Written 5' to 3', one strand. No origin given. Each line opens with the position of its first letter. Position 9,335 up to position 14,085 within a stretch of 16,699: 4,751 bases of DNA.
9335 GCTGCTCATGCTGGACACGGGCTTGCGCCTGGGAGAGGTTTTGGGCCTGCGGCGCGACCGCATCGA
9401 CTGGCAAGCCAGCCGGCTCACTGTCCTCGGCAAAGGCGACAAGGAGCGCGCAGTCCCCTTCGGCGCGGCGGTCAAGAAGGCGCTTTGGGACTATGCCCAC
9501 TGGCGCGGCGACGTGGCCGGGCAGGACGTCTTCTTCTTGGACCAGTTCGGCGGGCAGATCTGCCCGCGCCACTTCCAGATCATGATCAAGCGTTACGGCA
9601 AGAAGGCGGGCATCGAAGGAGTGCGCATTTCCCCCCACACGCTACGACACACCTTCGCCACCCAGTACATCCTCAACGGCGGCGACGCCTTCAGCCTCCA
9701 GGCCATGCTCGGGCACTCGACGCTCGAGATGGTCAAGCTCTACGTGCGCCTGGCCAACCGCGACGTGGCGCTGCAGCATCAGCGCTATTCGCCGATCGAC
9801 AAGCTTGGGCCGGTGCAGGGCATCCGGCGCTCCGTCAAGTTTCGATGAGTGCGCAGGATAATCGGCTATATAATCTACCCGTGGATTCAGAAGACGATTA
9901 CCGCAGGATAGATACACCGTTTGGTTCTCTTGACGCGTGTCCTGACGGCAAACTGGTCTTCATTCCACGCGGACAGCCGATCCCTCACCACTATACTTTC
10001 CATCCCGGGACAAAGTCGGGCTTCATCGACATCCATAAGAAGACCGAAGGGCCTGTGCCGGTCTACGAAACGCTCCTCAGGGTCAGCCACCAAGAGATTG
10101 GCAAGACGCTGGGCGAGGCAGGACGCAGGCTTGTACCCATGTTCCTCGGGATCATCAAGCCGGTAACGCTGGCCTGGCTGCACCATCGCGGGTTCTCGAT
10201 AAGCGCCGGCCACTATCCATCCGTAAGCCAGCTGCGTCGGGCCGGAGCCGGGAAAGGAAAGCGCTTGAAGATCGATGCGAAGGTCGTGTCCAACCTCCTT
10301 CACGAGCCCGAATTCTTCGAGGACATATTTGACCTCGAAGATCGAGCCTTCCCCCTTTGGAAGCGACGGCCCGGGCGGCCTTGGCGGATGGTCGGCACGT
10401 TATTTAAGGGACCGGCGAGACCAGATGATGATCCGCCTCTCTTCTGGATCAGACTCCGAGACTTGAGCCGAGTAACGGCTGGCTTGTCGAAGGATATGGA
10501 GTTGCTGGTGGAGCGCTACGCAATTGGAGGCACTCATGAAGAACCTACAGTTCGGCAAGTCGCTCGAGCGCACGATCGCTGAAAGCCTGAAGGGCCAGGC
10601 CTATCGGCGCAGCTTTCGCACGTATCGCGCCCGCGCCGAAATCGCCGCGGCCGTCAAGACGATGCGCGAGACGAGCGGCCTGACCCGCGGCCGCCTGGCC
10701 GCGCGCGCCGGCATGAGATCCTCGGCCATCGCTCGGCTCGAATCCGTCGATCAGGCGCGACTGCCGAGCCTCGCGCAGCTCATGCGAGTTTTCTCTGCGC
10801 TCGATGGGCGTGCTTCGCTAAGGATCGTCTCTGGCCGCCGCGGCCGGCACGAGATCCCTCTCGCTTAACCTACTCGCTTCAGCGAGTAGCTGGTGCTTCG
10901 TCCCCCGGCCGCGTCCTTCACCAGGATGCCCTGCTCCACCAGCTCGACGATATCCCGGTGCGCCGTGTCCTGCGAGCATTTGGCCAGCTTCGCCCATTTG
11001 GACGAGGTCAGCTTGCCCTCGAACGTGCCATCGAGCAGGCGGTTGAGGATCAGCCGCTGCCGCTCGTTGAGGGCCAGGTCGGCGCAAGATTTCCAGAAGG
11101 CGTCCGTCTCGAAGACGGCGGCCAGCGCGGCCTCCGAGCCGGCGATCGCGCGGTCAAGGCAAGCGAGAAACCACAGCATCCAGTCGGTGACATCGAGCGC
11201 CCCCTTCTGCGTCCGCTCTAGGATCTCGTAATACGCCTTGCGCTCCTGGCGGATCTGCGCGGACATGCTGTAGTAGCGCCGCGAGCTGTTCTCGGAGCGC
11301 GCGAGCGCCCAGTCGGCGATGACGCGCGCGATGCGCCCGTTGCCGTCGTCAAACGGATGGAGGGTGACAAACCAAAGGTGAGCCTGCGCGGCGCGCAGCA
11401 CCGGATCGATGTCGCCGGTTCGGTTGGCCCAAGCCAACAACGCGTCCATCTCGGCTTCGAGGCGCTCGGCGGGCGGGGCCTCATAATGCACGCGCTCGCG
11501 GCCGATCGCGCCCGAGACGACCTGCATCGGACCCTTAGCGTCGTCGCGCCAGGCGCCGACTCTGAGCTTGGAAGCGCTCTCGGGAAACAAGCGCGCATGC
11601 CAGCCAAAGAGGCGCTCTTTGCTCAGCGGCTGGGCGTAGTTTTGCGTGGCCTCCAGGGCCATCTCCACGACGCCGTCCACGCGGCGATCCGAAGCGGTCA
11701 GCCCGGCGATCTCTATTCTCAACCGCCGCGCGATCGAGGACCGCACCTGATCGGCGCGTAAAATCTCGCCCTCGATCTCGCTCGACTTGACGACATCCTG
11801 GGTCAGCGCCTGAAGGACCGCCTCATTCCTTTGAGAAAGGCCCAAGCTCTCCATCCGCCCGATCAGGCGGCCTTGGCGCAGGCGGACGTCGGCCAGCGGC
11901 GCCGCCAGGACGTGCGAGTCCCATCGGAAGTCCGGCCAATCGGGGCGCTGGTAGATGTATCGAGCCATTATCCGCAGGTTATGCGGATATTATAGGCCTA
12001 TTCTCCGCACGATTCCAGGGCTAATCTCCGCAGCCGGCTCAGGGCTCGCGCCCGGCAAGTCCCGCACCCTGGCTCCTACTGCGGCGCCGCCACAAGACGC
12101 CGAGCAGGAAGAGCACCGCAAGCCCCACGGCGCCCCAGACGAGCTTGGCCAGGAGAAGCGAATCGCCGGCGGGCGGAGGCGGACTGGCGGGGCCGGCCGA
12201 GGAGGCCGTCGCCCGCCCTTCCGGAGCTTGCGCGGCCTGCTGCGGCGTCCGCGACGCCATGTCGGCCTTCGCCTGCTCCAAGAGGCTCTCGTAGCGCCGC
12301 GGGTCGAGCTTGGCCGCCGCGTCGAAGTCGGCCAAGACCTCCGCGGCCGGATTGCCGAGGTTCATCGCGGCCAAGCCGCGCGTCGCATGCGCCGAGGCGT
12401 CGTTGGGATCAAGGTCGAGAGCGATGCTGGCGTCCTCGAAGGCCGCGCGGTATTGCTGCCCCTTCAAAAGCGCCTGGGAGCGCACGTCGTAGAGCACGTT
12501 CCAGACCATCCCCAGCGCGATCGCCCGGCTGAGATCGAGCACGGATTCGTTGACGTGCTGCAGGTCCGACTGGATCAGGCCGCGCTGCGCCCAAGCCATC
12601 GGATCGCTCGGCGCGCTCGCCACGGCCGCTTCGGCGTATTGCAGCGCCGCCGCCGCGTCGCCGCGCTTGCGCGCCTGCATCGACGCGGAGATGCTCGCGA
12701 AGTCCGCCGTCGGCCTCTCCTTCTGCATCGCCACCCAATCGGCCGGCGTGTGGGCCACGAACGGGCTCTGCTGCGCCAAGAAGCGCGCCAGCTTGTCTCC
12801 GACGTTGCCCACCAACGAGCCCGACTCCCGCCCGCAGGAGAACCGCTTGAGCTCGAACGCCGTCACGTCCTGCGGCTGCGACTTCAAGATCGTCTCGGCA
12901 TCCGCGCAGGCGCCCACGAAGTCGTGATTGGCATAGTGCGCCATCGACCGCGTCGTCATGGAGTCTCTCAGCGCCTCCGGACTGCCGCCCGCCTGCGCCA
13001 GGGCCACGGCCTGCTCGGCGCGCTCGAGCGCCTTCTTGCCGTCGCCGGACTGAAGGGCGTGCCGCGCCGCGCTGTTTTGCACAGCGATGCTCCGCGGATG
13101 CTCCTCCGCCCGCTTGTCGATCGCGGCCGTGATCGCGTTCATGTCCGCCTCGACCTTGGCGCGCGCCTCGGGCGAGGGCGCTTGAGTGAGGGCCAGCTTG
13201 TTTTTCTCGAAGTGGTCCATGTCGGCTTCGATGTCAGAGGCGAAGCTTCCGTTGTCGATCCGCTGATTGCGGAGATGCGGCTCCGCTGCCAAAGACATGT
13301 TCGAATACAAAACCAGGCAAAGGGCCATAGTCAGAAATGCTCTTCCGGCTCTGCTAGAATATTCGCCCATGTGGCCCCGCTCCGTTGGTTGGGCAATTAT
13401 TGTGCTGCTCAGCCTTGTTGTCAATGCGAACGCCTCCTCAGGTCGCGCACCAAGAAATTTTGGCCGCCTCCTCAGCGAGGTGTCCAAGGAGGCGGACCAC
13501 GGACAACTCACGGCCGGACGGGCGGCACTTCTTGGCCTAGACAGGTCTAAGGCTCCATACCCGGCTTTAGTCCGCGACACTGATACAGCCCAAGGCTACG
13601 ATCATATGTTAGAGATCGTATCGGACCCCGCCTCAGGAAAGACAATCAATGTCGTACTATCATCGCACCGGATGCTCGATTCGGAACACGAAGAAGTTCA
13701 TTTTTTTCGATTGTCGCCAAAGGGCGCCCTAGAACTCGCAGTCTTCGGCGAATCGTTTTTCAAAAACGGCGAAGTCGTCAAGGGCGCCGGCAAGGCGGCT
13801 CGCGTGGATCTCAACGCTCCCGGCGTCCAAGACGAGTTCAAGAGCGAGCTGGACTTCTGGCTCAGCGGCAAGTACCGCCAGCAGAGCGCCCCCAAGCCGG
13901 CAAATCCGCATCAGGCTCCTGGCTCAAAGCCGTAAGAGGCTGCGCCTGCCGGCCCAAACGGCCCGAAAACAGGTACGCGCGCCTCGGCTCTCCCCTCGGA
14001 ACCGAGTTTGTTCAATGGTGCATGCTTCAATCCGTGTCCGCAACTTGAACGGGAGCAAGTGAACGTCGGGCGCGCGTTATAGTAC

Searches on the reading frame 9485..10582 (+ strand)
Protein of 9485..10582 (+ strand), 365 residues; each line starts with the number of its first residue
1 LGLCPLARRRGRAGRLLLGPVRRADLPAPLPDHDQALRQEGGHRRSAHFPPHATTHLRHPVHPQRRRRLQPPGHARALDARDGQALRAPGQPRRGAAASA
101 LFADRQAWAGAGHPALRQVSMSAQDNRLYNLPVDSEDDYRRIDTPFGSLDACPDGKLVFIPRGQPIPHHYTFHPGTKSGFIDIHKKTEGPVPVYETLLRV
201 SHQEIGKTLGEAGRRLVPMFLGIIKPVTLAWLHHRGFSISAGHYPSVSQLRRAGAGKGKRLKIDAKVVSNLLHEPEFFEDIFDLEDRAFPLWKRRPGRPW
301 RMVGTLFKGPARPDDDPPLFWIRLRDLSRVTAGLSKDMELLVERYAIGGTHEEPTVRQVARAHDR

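Call 9: search_protein_families(library=pfam, proteins=[window:9485-10582:+], max_evalue=0.01)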
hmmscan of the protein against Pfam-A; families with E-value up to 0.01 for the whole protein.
window:9485-10582:+ (365 aa): 0 families

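Call 17: search_protein_families(library=ncbifam, proteins=[window:9485-10582:+], max_evalue=0.01)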
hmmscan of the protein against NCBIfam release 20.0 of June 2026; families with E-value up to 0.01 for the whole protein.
window:9485-10582:+ (365 aa): 0 families

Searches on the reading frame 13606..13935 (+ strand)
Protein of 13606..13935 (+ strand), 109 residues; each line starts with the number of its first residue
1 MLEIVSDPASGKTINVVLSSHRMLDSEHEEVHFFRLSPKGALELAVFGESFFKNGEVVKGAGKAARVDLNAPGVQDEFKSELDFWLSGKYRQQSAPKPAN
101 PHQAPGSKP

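Call 88: search_protein_families(library=padloc, proteins=[window:13606-13935:+], max_evalue=0.001)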
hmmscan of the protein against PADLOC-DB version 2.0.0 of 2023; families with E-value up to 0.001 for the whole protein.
window:13606-13935:+ (109 aa): 0 families
